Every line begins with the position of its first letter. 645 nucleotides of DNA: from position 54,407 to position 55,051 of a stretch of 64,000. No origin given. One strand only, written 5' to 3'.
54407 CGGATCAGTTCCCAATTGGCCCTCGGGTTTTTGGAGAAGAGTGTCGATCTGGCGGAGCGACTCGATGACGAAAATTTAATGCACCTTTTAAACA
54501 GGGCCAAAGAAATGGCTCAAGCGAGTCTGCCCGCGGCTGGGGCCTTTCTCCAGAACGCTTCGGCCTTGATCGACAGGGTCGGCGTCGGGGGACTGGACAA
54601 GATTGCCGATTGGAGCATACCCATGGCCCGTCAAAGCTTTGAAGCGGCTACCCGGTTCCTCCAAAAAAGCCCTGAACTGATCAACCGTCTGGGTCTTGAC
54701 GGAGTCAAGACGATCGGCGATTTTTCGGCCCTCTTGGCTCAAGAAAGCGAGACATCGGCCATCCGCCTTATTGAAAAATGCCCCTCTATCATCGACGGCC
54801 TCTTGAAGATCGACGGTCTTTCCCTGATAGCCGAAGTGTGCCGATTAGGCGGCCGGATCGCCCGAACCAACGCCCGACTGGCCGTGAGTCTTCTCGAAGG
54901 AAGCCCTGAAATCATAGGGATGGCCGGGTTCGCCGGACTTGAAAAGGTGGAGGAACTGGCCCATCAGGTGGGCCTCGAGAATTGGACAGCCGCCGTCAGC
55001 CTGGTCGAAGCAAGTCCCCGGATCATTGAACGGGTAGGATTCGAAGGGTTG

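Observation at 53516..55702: Array of 19 tandem 37/41-residue repeats with a 37-37-41 super-repeat in the N-terminal half of the VWA protein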

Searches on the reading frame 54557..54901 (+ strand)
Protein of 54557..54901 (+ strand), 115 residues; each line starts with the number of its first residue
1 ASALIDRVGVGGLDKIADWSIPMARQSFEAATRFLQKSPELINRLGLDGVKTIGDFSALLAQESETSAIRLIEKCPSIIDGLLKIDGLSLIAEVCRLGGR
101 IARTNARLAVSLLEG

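Call 41: search_protein_representatives(alignment_id=A4)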
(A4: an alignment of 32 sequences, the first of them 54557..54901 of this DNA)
Query: 32 sequences, 115 profile positions. Proteins with E-value up to 0.001 (for the whole library): 198; up to 1e-10: 71; up to 1e-30: 32. The best 150 are listed.
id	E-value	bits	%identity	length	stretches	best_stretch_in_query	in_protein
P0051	5.4e-208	693.5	-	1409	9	1-114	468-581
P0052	3.0e-143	484.8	-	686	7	1-115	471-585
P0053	7.5e-139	470.7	-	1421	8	1-115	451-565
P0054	1.9e-136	462.9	-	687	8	1-115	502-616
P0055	2.5e-134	456.1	-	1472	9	1-114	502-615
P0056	1.7e-128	437.3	-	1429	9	2-115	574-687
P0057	4.6e-115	394.0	-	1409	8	1-115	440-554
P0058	1.0e-109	376.8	-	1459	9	4-115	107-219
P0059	3.2e-109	375.2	-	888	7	1-115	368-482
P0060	7.0e-106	364.4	-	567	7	1-81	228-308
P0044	2.5e-96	333.6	-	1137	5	1-114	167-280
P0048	4.4e-92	319.9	-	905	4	1-114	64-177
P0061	2.0e-79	279.1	-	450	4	23-115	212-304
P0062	2.0e-69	246.9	-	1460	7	2-115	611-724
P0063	5.4e-69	245.5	-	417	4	1-113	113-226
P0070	1.4e-47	176.5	-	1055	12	2-113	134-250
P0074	1.1e-38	147.8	-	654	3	32-115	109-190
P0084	2.2e-25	105.0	-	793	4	8-112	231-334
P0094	1.2e-14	70.4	-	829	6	18-50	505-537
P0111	9.1e-12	61.1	-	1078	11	75-98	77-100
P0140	4.2e-09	52.5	-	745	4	15-87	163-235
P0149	2.3e-08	50.1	-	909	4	15-66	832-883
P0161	4.9e-07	45.8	-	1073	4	58-108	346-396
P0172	4.3e-06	42.8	-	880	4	13-112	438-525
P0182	1.0e-05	41.5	-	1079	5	25-88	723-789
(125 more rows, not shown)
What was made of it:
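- Tried and rejected: This is probably a word-seeding limitation, because the exhaustive HMMER search with the same profile found 198 proteins (call 41).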

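Call 45: search_protein_families(library=pfam, proteins=[P0070, P0074, P0084, P0094, P0111, P0140, P0149, P0161, P0172, P0182], max_evalue=0.001)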
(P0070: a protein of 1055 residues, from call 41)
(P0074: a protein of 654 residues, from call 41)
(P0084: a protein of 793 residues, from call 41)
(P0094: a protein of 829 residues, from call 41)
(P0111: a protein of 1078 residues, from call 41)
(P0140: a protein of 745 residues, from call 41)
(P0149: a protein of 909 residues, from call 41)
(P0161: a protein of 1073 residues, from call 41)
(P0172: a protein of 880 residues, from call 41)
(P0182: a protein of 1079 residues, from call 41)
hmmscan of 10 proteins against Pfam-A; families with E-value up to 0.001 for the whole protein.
P0070 (1055 aa): 0 families

P0074 (654 aa): 0 families

P0084 (793 aa): 0 families

P0094 (829 aa): 6 families
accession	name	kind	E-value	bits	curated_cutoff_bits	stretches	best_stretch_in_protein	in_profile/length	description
PF12796.13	Ank_2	-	1.9e-14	54.4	27.3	1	676-767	1-90/90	Ankyrin repeats (3 copies)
PF13637.12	Ank_4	-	2e-09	37.9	22.7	0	743-777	3-37/50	Ankyrin repeats (many copies)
PF11905.13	DUF3425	-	2.6e-05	24.7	27.1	0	469-535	57-126/128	Domain of unknown function (DUF3425)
PF13606.12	Ank_3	-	2.8e-05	24.6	22.3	0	739-765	4-30/30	Ankyrin repeat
PF13857.12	Ank_5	-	0.00025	21.8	27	0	725-777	3-56/56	Ankyrin repeats (many copies)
PF21847.1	DUF6906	-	0.00064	19.9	23.6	0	445-463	12-30/50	Domain of unknown function (DUF6906)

P0111 (1078 aa): 3 families
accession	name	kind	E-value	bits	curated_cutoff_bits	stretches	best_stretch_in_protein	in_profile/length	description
PF03581.18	Herpes_UL33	-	3.6e-19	69.3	25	0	142-160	7-25/72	Herpesvirus UL33-like protein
PF08437.15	Glyco_transf_8C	-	9.7e-15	54.8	23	0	91-111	13-33/57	Glycosyl transferase family 8 C-terminal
PF20493.3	WD-like_fungi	-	6.7e-05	23.3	22.5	0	654-697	66-109/199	Fungal WD-like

P0140 (745 aa): 4 families
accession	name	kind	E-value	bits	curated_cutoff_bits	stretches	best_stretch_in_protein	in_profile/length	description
PF14225.11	MOR2-PAG1_C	-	1.9e-05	25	25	0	379-453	92-168/252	Cell morphogenesis C-terminal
PF14014.11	DUF4230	-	0.00015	22.4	27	0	279-319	102-141/148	Protein of unknown function (DUF4230)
PF01442.23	Apolipoprotein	-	0.0007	19.8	90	0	265-367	65-152/190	Apolipoprotein A1/A4/E domain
PF19269.4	Anticodon_2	-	0.00092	20.1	23.6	0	392-446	51-105/141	Anticodon binding domain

P0149 (909 aa): 0 families

P0161 (1073 aa): 0 families

P0172 (880 aa): 10 families
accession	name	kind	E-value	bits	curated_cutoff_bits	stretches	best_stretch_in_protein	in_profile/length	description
PF23195.1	UBQLN1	-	4.7e-23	81.1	27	1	309-357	8-51/70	Ubiquilin-1-like domain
PF03743.19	TrbI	-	2.8e-17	63.6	35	1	645-828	2-186/188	Bacterial conjugation TrbI-like protein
PF14327.11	CSTF2_hinge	-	3.5e-12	47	27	0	260-285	35-64/81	Hinge domain of cleavage stimulation factor subunit 2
PF03909.22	BSD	-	3.2e-11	43.5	24.6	0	416-440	7-31/58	BSD domain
PF02341.20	RbcX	-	3.5e-08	34.1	27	0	302-347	46-91/111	RbcX protein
PF09280.16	XPC-binding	-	2e-07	31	26.4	0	190-237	2-44/57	XPC-binding domain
PF24669.2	Ddi2_HDD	-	2.7e-07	31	32.8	0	257-296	5-45/66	Ddi2 HDD domain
PF03625.19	DUF302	-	3.3e-06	27.3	23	0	206-221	25-40/63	Domain of unknown function DUF302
PF20463.3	PDH_C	-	6.5e-05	23.6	22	0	371-400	51-80/102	Prephenate dehydrogenase, dimerization domain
PF08984.16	DUF1858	-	0.00067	20.1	32.2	0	392-406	9-23/59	Domain of unknown function (DUF1858)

P0182 (1079 aa): 36 families (the best 25 are shown)
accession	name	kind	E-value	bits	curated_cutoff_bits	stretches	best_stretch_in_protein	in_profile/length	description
PF13424.12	TPR_12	-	6.5e-141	459.3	30.1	9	709-781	2-76/77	Tetratricopeptide repeat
PF13374.12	TPR_10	-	7.9e-70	229.5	27.5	8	710-743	2-35/42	Tetratricopeptide repeat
PF00515.34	TPR_1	-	8.2e-66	215.8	27.8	9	710-739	1-30/34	Tetratricopeptide repeat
PF13176.12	TPR_7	-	1e-63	206.4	27.9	8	713-745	2-34/36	Tetratricopeptide repeat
PF07719.23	TPR_2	-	1.2e-61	200.2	27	9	710-740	1-31/34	Tetratricopeptide repeat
PF14938.12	SNAP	-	1e-28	101.1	25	3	839-975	44-180/282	Soluble NSF attachment protein, SNAP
PF24885.1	TPR_NPHP3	-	2e-27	96.5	100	3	705-822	94-215/239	Nephrocystin-3 TPR domain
PF13181.12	TPR_8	-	4.3e-26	89.2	25.7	0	710-740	1-31/34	Tetratricopeptide repeat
PF17874.7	TPR_MalT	-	8.2e-24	84.9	45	4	710-861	40-192/336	MalT-like TPR region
PF13414.12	TPR_11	-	8.7e-23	80.2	26.8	1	719-764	3-42/42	TPR repeat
PF13432.12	TPR_16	-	2.9e-22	79.2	32.7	1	916-975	3-56/65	Tetratricopeptide repeat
PF13174.12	TPR_6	-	3.2e-21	74.9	26.3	0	716-738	6-28/33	Tetratricopeptide repeat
PF01535.26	PPR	-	6.5e-21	73.5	25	0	952-975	2-25/31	PPR repeat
PF12895.13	ANAPC3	-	2.3e-17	63.5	27.2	0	843-913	2-66/82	Anaphase-promoting complex, cyclosome, subunit 3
PF12770.12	CHAT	-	1.9e-16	60.8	24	1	121-246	130-266/289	CHAT domain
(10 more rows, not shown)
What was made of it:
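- Tried and rejected: The weaker profile hits P0094, P0111, P0172 and P0182 are Ank, TPR or low-complexity proteins, and I treated them as false positives (call 45).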

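Call 48: search_protein_families(library=pfam, proteins=[P0074, P0070], max_evalue=10)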
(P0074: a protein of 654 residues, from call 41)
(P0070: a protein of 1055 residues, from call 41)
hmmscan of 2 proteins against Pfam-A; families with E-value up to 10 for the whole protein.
P0074 (654 aa): 0 families

P0070 (1055 aa): 2 families
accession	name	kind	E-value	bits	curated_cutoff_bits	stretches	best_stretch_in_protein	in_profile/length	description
PF05669.17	Med31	-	0.083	13.3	25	1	548-591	17-62/95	SOH1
PF12295.13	Symplekin_C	-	3.9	7.8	25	0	1011-1044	8-38/182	Symplekin tight junction protein C terminal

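Call 51: find_homologous_proteins(query=A4, max_evalue=0.001)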
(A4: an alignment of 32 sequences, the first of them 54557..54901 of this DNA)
Query A4 (32 sequences): 3068 candidates shared short words with the query, none scored E <= 0.001.
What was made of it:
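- Tried and rejected: find_homologous_proteins with the super-repeat profile (A4) returned no scored hit (call 51).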

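Call 67: search_protein_families(library=ncbifam, proteins=[P0074, P0084, P0070], max_evalue=0.01)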
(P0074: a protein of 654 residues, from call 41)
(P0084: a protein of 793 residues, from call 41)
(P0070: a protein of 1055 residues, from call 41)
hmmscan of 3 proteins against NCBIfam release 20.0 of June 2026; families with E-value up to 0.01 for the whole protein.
P0074 (654 aa): 0 families

P0084 (793 aa): 0 families

P0070 (1055 aa): 0 families

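Call 68: search_solved_structures(query=P0074, max_evalue=0.1)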
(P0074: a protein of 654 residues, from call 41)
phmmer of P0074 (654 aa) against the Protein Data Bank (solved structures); distinct sequences matched with E-value up to 0.1: 0.

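Call 69: search_solved_structures(query=P0084, max_evalue=0.1)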
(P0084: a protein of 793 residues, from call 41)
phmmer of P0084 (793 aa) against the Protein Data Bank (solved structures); distinct sequences matched with E-value up to 0.1: 0.

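Call 70: find_homologous_proteins(query=P0074, max_evalue=0.001)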
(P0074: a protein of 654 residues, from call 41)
Query P0074 (654 aa): 7 proteins with E <= 0.001 among 8000 candidates.
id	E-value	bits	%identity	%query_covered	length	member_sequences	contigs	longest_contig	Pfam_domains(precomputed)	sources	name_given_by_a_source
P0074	0.0e+0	1471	100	100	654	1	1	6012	-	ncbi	-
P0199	1.5e-71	260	42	55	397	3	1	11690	-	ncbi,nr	ncbi:hypothetical protein COV11_01510 [Candidatus Woesearchaeota archaeon CG10_big_fil_rev_8_21_14_0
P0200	5.6e-70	255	41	52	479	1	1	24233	-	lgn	-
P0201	1.6e-53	200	30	33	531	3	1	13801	-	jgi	jgi:hypothetical protein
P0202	6.8e-49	185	36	33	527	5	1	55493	-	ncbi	ncbi:MAG: hypothetical protein WBC40_00750 [Halobacteriota archaeon]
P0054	3.0e-37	147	28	30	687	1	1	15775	-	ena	-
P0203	7.7e-25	106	34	32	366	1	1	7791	-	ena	-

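Call 72: find_encoding_contigs(protein=P0074, flank=6000, max_places=2)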
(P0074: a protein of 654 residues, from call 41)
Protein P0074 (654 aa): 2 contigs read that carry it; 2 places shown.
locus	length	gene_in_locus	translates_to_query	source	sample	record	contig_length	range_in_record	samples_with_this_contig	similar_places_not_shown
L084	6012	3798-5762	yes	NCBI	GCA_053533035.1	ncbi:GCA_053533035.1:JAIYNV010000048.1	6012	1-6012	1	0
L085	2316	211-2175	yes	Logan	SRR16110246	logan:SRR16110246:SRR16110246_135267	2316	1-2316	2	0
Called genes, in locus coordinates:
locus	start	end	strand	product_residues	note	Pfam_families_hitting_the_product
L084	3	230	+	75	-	?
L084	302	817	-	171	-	-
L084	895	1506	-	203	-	-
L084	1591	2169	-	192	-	-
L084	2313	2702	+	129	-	-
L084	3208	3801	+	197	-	-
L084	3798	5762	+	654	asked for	-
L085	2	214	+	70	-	?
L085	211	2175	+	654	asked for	-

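Call 73: find_encoding_contigs(protein=P0202, flank=6000, max_places=2)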
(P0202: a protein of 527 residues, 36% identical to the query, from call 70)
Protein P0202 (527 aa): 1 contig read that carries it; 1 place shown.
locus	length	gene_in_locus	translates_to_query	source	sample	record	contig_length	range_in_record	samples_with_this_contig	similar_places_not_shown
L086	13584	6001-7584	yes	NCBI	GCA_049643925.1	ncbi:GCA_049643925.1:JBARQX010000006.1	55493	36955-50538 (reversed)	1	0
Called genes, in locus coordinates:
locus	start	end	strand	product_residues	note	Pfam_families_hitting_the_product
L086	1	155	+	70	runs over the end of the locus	-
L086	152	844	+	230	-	PF00702:Hydrolase, PF13419:HAD_2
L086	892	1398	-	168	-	PF11848:DUF3368, PF20698:PIN-TPR-GreABC (faint)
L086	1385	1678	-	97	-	PF03683:UPF0175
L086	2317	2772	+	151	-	-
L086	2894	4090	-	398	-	PF00291:PALP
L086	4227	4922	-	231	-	PF00697:PRAI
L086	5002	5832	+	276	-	PF07728:AAA_5, PF08406:CbbQ_C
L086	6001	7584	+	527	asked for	-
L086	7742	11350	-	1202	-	PF04313:HSDR_N, PF04480:DUF559, PF18741:MTES_1575 (weak), PF04851:ResIII, PF18766:SWI2_SNF2, PF22679:T1R_D3-like, PF11867:T1RH-like_C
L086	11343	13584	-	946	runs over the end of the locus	-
